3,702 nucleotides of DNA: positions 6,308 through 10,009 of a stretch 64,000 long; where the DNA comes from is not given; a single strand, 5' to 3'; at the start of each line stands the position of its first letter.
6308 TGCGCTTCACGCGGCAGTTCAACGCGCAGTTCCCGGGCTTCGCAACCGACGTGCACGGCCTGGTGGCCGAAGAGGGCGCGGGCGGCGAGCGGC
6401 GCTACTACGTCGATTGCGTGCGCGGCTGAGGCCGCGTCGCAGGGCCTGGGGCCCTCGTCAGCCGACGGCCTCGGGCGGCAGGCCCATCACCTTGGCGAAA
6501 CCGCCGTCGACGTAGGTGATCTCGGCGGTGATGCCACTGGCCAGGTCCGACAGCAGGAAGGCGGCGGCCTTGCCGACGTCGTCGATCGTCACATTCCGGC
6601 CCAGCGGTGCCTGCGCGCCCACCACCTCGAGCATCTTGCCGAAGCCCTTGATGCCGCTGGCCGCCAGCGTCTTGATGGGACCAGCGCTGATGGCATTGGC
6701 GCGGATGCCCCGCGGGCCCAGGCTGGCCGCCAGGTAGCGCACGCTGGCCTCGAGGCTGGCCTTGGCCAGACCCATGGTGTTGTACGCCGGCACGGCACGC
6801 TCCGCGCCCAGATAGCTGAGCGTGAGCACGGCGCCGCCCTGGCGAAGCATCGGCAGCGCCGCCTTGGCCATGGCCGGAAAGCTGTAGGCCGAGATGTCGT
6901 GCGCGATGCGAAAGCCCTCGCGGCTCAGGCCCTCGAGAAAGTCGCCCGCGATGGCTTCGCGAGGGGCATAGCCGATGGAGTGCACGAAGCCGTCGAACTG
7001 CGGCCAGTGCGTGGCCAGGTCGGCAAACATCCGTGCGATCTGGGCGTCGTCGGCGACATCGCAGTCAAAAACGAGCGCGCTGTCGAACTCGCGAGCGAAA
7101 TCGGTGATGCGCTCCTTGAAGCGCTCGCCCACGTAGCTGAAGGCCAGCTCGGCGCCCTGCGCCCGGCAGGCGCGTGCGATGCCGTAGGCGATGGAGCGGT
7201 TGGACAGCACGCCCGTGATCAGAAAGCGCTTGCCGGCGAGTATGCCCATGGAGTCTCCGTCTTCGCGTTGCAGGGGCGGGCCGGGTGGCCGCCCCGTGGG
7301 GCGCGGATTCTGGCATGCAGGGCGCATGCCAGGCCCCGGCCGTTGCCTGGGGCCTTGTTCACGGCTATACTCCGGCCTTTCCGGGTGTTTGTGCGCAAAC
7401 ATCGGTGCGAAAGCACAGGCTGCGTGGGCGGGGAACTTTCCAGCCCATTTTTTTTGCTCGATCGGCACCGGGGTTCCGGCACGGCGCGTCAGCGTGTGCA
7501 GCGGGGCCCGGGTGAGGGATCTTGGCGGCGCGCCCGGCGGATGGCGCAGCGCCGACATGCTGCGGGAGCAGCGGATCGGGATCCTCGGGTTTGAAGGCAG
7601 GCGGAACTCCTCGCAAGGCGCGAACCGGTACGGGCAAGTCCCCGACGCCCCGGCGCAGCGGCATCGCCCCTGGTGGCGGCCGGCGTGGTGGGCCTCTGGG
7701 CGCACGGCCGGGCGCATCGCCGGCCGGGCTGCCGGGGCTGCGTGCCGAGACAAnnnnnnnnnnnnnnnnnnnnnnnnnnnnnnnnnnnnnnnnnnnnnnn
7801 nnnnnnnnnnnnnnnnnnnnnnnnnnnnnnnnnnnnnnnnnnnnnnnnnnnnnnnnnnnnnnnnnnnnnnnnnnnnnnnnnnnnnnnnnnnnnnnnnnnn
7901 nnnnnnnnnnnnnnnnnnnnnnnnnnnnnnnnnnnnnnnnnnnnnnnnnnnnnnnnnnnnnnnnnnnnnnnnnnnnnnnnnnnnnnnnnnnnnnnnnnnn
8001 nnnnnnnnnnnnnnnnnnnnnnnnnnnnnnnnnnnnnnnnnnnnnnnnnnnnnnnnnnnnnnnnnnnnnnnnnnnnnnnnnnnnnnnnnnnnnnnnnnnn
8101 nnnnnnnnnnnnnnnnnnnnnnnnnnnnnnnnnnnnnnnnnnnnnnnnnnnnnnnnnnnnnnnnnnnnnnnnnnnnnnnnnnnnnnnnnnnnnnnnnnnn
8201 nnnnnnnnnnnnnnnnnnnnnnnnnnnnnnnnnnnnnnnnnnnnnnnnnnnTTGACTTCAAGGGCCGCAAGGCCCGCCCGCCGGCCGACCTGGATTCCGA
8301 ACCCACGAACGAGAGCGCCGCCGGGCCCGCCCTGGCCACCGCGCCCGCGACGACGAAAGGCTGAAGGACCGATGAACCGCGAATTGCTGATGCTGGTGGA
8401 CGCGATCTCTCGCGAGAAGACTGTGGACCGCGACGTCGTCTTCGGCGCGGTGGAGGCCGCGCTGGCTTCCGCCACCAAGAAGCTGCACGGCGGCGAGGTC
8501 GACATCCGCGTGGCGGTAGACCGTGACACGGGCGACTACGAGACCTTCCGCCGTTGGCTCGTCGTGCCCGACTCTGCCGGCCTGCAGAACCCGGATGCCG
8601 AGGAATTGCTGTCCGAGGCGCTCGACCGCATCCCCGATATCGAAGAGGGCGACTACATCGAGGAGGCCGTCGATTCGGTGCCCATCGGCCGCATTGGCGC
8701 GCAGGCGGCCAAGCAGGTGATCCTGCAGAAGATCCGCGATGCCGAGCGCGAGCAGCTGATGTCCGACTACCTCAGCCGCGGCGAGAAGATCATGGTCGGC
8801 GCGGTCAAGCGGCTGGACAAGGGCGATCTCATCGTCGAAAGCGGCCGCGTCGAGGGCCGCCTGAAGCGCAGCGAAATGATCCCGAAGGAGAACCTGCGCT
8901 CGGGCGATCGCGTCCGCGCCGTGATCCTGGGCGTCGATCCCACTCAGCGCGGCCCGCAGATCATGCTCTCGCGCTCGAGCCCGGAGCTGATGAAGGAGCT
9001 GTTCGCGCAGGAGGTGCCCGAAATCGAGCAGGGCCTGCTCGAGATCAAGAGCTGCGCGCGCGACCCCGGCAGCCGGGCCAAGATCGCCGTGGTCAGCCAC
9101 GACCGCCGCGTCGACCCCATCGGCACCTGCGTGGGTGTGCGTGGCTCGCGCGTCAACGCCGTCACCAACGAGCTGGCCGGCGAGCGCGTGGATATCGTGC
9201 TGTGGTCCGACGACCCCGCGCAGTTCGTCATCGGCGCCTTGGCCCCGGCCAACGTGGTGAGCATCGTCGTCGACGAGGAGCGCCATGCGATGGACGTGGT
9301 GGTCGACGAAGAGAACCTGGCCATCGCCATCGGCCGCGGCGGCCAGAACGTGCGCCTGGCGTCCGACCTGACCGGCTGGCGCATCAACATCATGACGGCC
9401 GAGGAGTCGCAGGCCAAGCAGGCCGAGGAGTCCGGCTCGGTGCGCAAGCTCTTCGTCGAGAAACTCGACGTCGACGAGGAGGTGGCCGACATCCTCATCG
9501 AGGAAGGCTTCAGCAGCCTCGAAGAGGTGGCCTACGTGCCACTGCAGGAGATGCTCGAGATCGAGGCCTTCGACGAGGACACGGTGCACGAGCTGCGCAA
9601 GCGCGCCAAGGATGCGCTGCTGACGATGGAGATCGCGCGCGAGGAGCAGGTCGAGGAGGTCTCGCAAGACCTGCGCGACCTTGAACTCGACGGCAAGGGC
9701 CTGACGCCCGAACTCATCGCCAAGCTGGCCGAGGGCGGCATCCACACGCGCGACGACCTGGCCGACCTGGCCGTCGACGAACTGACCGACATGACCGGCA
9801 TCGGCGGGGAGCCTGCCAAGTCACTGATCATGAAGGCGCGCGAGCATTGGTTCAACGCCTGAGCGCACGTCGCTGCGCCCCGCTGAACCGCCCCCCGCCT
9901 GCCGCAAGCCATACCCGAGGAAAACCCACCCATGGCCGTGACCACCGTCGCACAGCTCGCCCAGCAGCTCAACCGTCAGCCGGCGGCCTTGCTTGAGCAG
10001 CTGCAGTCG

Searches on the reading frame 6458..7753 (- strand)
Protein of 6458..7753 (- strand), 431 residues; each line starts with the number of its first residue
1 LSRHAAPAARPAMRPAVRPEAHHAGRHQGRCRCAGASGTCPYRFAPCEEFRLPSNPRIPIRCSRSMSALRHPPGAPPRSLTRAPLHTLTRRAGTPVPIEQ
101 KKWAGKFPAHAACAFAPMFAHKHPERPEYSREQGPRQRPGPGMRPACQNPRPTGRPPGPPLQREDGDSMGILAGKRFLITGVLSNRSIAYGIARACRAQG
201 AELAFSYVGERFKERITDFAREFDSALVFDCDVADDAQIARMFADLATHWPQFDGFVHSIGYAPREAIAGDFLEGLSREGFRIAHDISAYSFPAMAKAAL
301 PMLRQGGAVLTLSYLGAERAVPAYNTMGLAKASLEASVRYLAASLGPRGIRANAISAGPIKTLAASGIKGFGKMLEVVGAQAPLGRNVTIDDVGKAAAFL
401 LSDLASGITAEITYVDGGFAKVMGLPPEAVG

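Call 36: search_protein_families(library=pfam, proteins=[window:6458-7753:-], max_evalue=0.00001)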
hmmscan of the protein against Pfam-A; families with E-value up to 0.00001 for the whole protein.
window:6458-7753:- (431 aa): 2 families
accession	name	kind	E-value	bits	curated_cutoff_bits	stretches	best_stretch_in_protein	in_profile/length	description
PF13561.12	adh_short_C2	-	1.5e-86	290.3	27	1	181-419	1-235/236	Enoyl-(Acyl carrier protein) reductase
PF00106.31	adh_short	-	9.9e-15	55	26.6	1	178-364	4-186/195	short chain dehydrogenase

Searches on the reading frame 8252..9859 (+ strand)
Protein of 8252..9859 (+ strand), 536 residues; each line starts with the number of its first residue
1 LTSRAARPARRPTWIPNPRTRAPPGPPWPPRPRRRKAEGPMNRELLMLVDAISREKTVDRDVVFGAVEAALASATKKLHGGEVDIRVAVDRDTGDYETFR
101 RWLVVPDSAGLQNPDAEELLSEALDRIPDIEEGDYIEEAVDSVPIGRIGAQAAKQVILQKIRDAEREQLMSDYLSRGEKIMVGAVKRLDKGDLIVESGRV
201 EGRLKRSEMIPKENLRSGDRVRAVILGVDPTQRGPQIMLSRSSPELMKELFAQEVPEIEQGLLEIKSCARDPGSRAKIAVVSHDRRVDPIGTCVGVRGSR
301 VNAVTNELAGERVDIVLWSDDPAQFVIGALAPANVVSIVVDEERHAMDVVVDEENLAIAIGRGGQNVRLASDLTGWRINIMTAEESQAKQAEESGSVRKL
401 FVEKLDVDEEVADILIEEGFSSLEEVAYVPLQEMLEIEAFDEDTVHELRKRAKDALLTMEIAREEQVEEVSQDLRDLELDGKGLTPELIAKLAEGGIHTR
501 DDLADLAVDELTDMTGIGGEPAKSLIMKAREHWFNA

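Call 36: search_protein_families(library=pfam, proteins=[window:8252-9859:+], max_evalue=0.00001)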
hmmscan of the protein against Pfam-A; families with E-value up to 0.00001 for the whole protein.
window:8252-9859:+ (536 aa): 4 families
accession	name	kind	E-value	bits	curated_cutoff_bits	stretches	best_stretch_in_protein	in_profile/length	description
PF08529.16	NusA_N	-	3e-34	118.2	23.8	1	44-167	1-119/119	NusA N-terminal domain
PF13184.12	KH_5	-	7.3e-28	96.9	27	1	272-339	1-68/69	NusA-like KH domain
PF14520.12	HHH_5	-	3.1e-10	40.8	27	1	482-531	8-57/57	Helix-hairpin-helix domain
PF00575.29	S1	-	2.3e-06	28.3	22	1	179-237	6-71/74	S1 RNA binding domain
